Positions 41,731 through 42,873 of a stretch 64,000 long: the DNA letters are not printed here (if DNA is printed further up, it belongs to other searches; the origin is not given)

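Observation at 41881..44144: Extracytosolic flavinylation module: ApbE + FMN-binding lipoprotein + RnfD/NqrB-like membrane protein, beside DsbA and BlaR1/BlaI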

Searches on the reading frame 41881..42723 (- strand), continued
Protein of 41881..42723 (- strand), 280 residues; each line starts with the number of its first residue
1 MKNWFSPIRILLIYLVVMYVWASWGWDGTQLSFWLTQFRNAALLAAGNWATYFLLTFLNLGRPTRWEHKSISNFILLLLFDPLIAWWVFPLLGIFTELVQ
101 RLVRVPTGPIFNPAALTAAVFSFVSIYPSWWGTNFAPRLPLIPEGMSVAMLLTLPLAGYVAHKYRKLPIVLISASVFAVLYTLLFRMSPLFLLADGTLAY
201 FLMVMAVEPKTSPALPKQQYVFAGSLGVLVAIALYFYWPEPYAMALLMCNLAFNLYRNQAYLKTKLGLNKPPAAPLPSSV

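Call 35: find_related_loci(query=A1, collection=genome_contigs, flank=10000)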
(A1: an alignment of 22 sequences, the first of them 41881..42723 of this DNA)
Query A1 (280 aa) in genome_contigs; peptide patterns used: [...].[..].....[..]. (x = any residue, [..] = any of these).
209 stretches matched a pattern; 128 encode a relative of the query (tblastn E <= 1e-3); the best 80 are kept; 80 distinct loci.
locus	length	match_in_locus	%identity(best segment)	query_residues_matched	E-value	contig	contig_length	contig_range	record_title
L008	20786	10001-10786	53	1-258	6e-81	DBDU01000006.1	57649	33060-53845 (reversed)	MAG TPA_asm: Patescibacteria group bacterium UBA924 UBA924_contig_193, whole genome shotgun sequence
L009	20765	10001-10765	44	22-276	5e-66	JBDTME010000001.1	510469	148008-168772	MAG: Patescibacteria group bacterium isolate cluster3_bin.119 NODE_5_length_510469_cov_14.881851, whole genome shotgun s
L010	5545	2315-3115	46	1-271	6e-64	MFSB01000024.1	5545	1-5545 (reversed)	MAG: Candidatus Moranbacteria bacterium RIFCSPLOWO2_12_FULL_48_12 rifcsplowo2_12_scaffold_28292, whole genome shotgun se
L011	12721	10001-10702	45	23-257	1e-56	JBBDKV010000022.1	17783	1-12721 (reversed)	MAG: Patescibacteria group bacterium isolate LejiaA_43_11 Lejia_A_4625_length_17783_cov_6, whole genome shotgun sequence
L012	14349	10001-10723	41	22-259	1e-56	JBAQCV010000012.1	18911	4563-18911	MAG: Candidatus Moraniibacteriota bacterium isolate MFD12004_ilm_asm_bin18 k127_43023, whole genome shotgun sequence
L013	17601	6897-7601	44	26-257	6e-56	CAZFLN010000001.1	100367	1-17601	MAG TPA_asm: uncultured Pseudomonadales bacterium isolate SRP344714_co1_414 genome assembly, contig: NODE_500_length_100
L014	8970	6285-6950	47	1-219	4e-56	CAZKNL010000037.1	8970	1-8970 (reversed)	MAG TPA_asm: uncultured Pseudomonadales bacterium isolate SRP200132_co2_242 genome assembly, contig: NODE_7622_length_89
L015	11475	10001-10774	41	5-266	2e-53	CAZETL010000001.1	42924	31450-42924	MAG TPA_asm: uncultured Bdellovibrionales bacterium isolate binchicken_co128_378 genome assembly, contig: NODE_537_lengt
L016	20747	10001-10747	39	3-251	7e-42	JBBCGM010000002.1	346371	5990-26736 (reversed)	MAG: Candidatus Moraniibacteriota bacterium isolate CoA_maxb_bin.113 s11024.ctg011046l, whole genome shotgun sequence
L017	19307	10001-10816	35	6-279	1e-30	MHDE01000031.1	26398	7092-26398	MAG: Microgenomates group bacterium RIFCSPHIGHO2_01_FULL_45_11 rifcsphigho2_01_scaffold_6181, whole genome shotgun seque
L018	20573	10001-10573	37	65-257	1e-29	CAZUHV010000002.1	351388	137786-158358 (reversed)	MAG TPA_asm: uncultured Pseudomonadales bacterium isolate binchicken_co277_32 genome assembly, contig: NODE_47_length_35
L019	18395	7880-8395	39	104-278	6e-29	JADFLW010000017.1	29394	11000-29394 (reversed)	MAG: Patescibacteria group bacterium isolate B55T1B8 B55T1B8_NODE2349, whole genome shotgun sequence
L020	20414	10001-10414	37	92-231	2e-25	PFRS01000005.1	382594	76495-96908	MAG: Candidatus Pacebacteria bacterium CG_4_9_14_0_2_um_filter_40_15 CG_4_9_14_0.2_um_filter_scaffold_4_c, whole genome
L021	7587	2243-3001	36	1-257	1e-20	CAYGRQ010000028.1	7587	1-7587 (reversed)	MAG TPA_asm: uncultured Pseudomonadales bacterium isolate ERP118353_co1_126 genome assembly, contig: NODE_4108_length_75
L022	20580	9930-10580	29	54-280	9e-16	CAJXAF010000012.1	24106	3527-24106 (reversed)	TPA_asm: uncultured bacterium isolate ERR599062_bin.151_MetaBAT_v2.12.1_MAG genome assembly, contig: NODE_1645_length_24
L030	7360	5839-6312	33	100-258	1e-10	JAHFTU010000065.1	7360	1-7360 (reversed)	MAG: Candidatus Woesearchaeota archaeon isolate nzgw63 NODE_5612_length_7361_cov_4.571271, whole genome shotgun sequence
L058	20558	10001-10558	29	71-267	6e-7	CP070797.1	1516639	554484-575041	MAG: Candidatus Omnitrophota bacterium isolate bin140 chromosome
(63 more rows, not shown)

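Call 42: search_protein_families(library=pfam, proteins=[L030:2383-4494:+], max_evalue=0.01)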
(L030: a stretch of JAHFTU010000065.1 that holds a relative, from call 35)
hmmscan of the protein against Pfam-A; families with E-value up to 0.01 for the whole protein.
L030:2383-4494:+ (703 aa): 5 families
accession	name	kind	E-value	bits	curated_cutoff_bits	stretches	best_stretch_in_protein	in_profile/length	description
PF00122.25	E1-E2_ATPase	-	9.7e-59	198.4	28.1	1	187-366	2-180/181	E1-E2 ATPase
PF00702.32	Hydrolase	-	8.4e-37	127.9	26.4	1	383-602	1-191/191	haloacid dehalogenase-like hydrolase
PF04945.19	YHS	-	3.6e-08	33.7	30.3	1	9-47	2-39/47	YHS domain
PF08282.18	Hydrolase_3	-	0.00026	21.3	20.9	0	576-616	197-237/255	haloacid dehalogenase-like hydrolase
PF12710.13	HAD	-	0.00038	21.4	27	1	521-598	86-188/189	haloacid dehalogenase-like hydrolase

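Call 45: search_protein_families(library=pfam, proteins=[L058:9812-10909:+], max_evalue=0.1)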
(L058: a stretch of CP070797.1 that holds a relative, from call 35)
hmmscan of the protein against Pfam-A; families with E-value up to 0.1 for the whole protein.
L058:9812-10909:+ (365 aa): 2 families
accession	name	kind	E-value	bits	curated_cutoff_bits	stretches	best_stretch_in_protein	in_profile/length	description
PF03116.20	NQR2_RnfD_RnfE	-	3.2e-17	63.3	27.7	2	25-124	35-136/296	NQR2, RnfD, RnfE family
PF22718.1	SNaCT13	-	0.078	13.6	27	1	237-353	13-124/158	Short NACHT-associated C-Terminal domain, family 13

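Call 59: search_protein_representatives(alignment_id=A1)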
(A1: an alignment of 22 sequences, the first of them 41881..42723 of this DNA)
Query: 22 sequences, 279 profile positions. Proteins with E-value up to 0.001 (for the whole library): 2793; up to 1e-10: 1101; up to 1e-30: 75. The best 150 are listed.
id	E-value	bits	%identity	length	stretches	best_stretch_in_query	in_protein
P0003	3.5e-116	403.8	-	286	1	3-278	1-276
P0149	1.3e-104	365.8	-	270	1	3-271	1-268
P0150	3.1e-104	364.6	-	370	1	2-277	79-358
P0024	3.3e-101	354.7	-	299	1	2-271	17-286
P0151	7.0e-91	320.8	-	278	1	3-273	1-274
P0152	1.3e-89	316.6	-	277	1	6-267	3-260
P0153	8.1e-89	314.0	-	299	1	3-273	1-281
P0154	1.4e-87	310.0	-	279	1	3-269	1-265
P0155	1.6e-83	296.6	-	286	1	8-277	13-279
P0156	3.4e-82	292.3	-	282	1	2-262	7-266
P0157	5.0e-81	288.5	-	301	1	4-268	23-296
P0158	8.5e-78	277.9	-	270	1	14-256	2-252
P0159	4.4e-76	272.2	-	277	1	7-269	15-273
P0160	1.1e-75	270.9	-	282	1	4-256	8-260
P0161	1.8e-74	266.9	-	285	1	7-267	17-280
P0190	3.2e-34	134.9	-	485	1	4-262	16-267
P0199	2.7e-33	131.9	-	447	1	4-263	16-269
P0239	1.9e-29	119.3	-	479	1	6-266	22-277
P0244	3.0e-29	118.6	-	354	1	7-260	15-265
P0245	3.4e-29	118.4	-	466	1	5-261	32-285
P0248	4.8e-29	117.9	-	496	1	13-254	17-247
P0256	1.0e-28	116.8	-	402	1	7-264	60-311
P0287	7.3e-27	110.8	-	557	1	4-240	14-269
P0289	8.7e-27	110.5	-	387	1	3-265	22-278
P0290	9.9e-27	110.3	-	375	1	56-266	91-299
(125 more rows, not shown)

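Call 78: search_solved_structures(query=A3, max_evalue=1, show_alignments=1)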
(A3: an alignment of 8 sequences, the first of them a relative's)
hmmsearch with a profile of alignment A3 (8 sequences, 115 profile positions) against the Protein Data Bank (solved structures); distinct sequences matched with E-value up to 1: 2.
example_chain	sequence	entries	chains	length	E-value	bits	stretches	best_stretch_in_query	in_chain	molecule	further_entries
5opt_Z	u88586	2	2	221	0.52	13.6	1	27-83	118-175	40S ribosomal protein S8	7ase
9ryj_1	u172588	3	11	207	0.99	12.7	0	76-102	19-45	Riboflavin synthase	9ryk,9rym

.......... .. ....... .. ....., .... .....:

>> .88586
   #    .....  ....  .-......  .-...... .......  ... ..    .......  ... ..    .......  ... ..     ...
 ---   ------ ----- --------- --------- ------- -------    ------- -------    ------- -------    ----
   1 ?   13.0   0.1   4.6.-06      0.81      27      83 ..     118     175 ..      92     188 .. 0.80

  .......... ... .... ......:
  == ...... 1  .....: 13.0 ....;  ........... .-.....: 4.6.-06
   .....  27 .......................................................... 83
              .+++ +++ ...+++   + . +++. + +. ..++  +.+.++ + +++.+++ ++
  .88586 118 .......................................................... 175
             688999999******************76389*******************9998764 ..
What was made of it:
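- Tried and rejected: No hit (call 78); only a weak desulfoferrodoxin Pfam match (call 45).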

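Call 80: search_protein_families(library=pfam, proteins=[P0190, P0199, P0239, P0245, P0248, P0287, P0256, P0289, P0290, P0244], max_evalue=0.01)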
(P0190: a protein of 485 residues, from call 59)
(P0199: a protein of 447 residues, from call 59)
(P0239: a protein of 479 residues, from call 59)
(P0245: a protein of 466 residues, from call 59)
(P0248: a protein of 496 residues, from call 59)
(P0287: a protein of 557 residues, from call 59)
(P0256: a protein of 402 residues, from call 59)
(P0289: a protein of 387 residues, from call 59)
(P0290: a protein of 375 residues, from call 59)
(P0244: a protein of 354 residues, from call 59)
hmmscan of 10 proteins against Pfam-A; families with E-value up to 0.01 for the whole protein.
P0190 (485 aa): 1 family
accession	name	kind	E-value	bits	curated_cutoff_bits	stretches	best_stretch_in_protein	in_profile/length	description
PF03116.20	NQR2_RnfD_RnfE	-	1.9e-12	47.6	27.7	2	32-140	27-136/296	NQR2, RnfD, RnfE family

P0199 (447 aa): 1 family
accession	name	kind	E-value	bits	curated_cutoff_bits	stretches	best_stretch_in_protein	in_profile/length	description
PF03116.20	NQR2_RnfD_RnfE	-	6.9e-11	42.5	27.7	2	150-243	175-264/296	NQR2, RnfD, RnfE family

P0239 (479 aa): 1 family
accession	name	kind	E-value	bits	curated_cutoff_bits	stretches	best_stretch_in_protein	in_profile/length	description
PF03116.20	NQR2_RnfD_RnfE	-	1.7e-16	60.9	27.7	2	26-142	18-135/296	NQR2, RnfD, RnfE family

P0245 (466 aa): 1 family
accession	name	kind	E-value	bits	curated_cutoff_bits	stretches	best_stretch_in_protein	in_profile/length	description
PF03116.20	NQR2_RnfD_RnfE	-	1.5e-10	41.4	27.7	2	35-156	12-135/296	NQR2, RnfD, RnfE family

P0248 (496 aa): 4 families
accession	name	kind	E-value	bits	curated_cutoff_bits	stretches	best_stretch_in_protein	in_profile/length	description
PF00175.26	NAD_binding_1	-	2.2e-18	67.3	22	1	367-475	1-108/109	Oxidoreductase NAD-binding domain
PF03116.20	NQR2_RnfD_RnfE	-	7.3e-11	42.4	27.7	1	15-132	19-136/296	NQR2, RnfD, RnfE family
PF08030.17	NAD_binding_6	-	0.00024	21.6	22.2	1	365-409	4-53/156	Ferric reductase NAD binding domain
PF00970.30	FAD_binding_6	-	0.0008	20.1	21.1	1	259-355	2-97/99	Oxidoreductase FAD-binding domain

P0287 (557 aa): 1 family
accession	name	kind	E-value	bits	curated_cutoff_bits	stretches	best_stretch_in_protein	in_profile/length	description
PF03116.20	NQR2_RnfD_RnfE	-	1.6e-06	28.2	27.7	1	50-280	40-283/296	NQR2, RnfD, RnfE family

P0256 (402 aa): 1 family
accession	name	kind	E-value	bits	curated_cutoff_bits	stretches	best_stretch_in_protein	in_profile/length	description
PF03116.20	NQR2_RnfD_RnfE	-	2e-15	57.4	27.7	2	195-281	178-262/296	NQR2, RnfD, RnfE family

P0289 (387 aa): 1 family
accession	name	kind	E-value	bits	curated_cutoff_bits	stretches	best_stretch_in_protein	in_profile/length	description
PF03116.20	NQR2_RnfD_RnfE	-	8.3e-11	42.2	27.7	2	147-268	163-283/296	NQR2, RnfD, RnfE family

P0290 (375 aa): 1 family
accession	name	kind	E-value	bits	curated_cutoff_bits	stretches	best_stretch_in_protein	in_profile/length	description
PF03116.20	NQR2_RnfD_RnfE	-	3e-08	33.9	27.7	2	182-295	176-288/296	NQR2, RnfD, RnfE family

P0244 (354 aa): 1 family
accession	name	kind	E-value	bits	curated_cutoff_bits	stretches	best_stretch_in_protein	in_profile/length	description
PF03116.20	NQR2_RnfD_RnfE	-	7.6e-17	62.1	27.7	2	147-242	176-265/296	NQR2, RnfD, RnfE family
